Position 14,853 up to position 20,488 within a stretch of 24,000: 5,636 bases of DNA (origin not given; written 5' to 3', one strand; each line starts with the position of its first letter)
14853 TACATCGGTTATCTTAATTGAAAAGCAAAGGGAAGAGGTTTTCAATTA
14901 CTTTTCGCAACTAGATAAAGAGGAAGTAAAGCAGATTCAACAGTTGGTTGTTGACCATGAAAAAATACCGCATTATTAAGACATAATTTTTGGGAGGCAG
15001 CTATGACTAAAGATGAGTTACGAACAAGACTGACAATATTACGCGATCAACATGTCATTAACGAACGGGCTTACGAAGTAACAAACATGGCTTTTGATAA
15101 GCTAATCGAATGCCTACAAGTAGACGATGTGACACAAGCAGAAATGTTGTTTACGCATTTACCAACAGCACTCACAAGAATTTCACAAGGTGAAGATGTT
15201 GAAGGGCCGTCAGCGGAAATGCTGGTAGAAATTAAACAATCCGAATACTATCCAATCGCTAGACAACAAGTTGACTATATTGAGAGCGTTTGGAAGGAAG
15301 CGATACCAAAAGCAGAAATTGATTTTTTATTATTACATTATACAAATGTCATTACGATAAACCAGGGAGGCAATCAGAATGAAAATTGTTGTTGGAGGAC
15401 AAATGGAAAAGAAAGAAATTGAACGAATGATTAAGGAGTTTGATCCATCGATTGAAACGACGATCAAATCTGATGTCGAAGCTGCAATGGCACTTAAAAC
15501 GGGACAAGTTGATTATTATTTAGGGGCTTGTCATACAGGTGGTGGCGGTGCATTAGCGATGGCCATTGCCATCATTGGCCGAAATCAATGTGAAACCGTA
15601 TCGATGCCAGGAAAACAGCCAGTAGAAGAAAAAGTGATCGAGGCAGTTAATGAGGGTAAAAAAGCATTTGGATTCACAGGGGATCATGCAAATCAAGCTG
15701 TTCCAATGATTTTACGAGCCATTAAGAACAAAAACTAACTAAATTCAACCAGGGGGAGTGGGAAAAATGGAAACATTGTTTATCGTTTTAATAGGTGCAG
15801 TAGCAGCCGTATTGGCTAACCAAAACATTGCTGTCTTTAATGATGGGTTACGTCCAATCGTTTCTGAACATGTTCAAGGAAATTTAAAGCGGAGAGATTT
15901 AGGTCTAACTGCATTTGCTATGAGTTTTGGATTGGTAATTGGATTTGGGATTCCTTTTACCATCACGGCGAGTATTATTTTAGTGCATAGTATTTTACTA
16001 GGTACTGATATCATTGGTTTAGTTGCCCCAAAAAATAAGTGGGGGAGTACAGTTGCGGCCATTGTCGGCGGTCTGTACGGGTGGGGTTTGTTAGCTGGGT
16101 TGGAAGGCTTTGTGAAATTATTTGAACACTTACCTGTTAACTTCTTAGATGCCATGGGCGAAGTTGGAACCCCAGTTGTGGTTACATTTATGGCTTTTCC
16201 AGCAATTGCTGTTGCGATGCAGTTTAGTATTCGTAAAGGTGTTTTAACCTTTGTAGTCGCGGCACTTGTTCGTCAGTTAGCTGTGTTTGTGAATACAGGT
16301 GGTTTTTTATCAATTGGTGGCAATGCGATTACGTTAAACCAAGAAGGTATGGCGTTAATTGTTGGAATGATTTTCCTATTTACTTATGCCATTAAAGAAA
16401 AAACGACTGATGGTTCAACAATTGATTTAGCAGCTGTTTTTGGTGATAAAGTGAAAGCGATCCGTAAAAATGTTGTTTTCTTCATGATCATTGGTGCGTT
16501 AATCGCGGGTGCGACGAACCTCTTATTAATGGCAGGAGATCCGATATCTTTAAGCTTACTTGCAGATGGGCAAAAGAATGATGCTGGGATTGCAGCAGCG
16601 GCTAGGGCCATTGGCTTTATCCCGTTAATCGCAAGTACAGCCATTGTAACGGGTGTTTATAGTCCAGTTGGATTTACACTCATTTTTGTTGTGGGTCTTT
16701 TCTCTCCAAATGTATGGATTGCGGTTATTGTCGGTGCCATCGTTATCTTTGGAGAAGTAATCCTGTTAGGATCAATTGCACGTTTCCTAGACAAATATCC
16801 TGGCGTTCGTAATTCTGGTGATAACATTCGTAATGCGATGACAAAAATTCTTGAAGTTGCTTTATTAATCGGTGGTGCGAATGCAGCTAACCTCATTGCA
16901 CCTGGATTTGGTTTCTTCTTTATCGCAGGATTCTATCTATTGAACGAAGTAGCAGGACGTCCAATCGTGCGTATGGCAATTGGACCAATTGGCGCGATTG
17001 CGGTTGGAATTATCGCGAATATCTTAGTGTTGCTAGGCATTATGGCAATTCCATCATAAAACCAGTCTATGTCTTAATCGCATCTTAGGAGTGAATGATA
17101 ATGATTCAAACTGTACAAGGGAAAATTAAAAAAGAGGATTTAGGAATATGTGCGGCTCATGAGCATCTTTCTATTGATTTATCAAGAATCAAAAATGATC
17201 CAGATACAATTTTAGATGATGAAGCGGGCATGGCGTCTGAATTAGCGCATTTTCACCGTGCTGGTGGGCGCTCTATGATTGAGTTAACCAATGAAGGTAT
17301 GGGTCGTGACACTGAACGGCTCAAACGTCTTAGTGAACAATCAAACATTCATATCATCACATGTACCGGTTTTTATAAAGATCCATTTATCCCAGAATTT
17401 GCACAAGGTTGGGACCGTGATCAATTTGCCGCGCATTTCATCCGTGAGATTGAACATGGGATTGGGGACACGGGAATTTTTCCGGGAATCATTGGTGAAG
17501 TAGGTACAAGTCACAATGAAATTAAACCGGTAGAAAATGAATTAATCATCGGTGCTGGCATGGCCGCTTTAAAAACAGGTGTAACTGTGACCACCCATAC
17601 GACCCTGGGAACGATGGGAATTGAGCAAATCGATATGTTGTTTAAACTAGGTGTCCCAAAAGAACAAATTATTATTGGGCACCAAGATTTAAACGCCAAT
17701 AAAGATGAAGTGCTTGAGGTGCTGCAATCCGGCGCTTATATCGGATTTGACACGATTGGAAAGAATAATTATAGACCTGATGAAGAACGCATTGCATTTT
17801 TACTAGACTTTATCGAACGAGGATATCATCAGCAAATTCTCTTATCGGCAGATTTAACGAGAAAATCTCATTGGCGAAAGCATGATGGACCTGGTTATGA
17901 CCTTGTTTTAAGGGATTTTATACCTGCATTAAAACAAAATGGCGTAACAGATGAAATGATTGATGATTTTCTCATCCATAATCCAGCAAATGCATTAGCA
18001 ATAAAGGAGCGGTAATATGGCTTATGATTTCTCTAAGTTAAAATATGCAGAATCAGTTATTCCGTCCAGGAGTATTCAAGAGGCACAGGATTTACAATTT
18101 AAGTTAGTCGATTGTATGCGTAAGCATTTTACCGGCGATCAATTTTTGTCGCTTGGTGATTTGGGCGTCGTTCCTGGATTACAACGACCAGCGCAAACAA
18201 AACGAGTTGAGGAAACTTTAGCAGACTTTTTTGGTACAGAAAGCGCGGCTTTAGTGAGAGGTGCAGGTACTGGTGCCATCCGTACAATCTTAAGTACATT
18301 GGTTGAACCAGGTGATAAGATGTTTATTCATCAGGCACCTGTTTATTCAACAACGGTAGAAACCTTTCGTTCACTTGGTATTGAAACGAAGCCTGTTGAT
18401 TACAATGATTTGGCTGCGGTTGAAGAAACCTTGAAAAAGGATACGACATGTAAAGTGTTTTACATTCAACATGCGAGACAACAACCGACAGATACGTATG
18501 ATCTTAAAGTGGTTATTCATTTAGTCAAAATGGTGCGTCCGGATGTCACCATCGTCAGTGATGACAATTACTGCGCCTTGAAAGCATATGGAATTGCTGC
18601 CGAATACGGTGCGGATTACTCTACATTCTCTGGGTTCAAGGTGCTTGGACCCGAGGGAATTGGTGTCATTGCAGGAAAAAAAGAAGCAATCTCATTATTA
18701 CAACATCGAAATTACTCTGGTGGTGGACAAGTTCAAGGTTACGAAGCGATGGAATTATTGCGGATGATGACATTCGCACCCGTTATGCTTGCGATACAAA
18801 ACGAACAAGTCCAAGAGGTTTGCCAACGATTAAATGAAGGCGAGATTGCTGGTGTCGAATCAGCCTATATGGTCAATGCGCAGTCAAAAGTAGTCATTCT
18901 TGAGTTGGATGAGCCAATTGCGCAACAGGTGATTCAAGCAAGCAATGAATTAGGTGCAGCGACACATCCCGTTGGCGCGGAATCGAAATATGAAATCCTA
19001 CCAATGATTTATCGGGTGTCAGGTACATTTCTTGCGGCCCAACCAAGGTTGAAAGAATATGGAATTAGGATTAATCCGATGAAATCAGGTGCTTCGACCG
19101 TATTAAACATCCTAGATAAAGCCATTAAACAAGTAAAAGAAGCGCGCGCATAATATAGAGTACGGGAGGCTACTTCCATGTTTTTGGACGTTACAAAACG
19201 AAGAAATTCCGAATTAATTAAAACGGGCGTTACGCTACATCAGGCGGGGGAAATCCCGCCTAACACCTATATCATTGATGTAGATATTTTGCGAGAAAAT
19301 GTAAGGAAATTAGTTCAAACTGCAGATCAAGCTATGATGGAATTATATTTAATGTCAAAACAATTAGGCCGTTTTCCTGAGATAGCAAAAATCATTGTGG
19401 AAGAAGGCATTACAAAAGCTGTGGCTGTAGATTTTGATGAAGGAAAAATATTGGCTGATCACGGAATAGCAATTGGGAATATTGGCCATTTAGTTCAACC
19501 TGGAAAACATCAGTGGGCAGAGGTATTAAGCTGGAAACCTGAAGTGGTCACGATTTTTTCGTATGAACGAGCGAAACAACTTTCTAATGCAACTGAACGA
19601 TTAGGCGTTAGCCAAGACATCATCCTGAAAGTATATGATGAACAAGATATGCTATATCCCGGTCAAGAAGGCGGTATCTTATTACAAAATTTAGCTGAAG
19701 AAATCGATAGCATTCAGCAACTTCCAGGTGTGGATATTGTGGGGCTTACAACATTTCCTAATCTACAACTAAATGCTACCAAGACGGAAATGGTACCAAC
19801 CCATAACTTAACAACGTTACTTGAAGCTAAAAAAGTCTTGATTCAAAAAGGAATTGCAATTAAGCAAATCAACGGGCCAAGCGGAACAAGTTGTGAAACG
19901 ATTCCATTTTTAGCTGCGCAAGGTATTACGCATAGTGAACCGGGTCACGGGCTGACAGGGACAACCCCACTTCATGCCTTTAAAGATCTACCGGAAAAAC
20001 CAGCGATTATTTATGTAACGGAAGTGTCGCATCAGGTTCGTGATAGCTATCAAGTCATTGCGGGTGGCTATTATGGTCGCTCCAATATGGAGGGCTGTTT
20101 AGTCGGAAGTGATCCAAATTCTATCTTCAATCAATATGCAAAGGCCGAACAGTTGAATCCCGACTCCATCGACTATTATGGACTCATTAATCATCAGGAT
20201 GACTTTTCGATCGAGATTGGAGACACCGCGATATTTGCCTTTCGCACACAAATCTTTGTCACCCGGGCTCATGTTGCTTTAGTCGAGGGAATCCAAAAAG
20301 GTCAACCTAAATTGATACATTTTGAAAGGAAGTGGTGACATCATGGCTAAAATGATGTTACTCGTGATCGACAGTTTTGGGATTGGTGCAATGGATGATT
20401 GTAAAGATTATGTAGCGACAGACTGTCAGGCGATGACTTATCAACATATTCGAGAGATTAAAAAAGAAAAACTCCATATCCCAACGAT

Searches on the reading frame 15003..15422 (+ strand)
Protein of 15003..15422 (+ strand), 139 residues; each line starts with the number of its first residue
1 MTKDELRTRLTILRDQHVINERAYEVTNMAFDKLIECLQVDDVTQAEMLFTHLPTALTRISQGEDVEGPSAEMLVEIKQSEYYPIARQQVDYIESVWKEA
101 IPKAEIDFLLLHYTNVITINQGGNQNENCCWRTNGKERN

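Call 15: search_protein_families(library=pfam, proteins=[window:15003-15422:+], max_evalue=0.001)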
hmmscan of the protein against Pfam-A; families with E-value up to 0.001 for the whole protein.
window:15003-15422:+ (139 aa): 1 family
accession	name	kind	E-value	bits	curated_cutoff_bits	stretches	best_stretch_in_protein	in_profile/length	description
PF00874.25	PRD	-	1.2e-09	38.7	23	1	44-114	19-88/90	PRD domain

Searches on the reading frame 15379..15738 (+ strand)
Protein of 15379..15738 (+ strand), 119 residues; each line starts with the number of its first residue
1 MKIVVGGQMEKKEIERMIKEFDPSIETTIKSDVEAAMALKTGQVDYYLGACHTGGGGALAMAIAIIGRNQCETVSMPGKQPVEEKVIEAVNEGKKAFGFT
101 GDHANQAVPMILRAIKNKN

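Call 15: search_protein_families(library=pfam, proteins=[window:15379-15738:+], max_evalue=0.001)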
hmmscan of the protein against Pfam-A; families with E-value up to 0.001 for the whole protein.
window:15379-15738:+ (119 aa): 1 family
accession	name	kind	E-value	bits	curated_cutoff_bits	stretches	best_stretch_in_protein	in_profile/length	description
PF10941.13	DUF2620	-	4.3e-47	159.5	25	1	1-115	1-115/115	Protein of unknown function DUF2620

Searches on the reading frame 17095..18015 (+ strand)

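Call 15: search_protein_families(library=pfam, proteins=[window:17095-18015:+], max_evalue=0.001)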
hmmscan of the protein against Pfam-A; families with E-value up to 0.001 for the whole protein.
window:17095-18015:+ (306 aa): 1 family
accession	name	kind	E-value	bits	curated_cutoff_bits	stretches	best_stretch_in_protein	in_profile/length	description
PF02126.24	PTE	-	5.1e-78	263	22.4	1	12-300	2-296/298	Phosphotriesterase family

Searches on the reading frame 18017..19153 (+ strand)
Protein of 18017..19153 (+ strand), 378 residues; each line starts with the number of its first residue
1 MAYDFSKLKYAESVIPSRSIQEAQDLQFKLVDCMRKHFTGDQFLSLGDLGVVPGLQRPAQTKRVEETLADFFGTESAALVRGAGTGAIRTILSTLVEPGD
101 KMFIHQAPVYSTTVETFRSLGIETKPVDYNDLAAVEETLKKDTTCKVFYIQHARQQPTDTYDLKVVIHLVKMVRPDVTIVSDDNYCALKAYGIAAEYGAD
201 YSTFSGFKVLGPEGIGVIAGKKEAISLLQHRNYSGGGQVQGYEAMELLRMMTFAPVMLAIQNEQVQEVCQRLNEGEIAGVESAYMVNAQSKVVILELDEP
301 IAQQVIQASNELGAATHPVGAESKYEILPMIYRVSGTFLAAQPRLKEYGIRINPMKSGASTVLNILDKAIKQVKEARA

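Call 15: search_protein_families(library=pfam, proteins=[window:18017-19153:+], max_evalue=0.001)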
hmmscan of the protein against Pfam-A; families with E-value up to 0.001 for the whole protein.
window:18017-19153:+ (378 aa): 5 families
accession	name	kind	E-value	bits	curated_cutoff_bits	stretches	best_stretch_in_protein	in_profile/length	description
PF22475.2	YhfS-like_C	-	2.5e-45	153.4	27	1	267-366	2-101/101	YhfS-like, C-terminal domain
PF01053.26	Cys_Met_Meta_PP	-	2.8e-12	46.3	27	1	61-274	54-268/381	Cys/Met metabolism PLP-dependent enzyme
PF00266.25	Aminotran_5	-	8.6e-11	41.8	21.5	1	61-236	45-229/371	Aminotransferase class-V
PF00155.27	Aminotran_1_2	-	1.4e-07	31.5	19.7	1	61-185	44-188/361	Aminotransferase class I and II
PF03841.19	SelA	-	0.00011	21.8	22.8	0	196-231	201-236/367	L-seryl-tRNA selenium transferase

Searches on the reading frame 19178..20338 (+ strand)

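Call 15: search_protein_families(library=pfam, proteins=[window:19178-20338:+], max_evalue=0.001)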
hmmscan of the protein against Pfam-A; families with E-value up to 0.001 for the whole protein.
window:19178-20338:+ (386 aa): 2 families
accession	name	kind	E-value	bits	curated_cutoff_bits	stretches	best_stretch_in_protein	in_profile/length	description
PF21279.3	YhfX-like_C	-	1.3e-31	109.4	27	1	278-379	1-97/97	YhfX-like, C-terminal domain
PF01168.26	Ala_racemase_N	-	3e-16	60.2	24.1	1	33-264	1-220/220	Alanine racemase, N-terminal domain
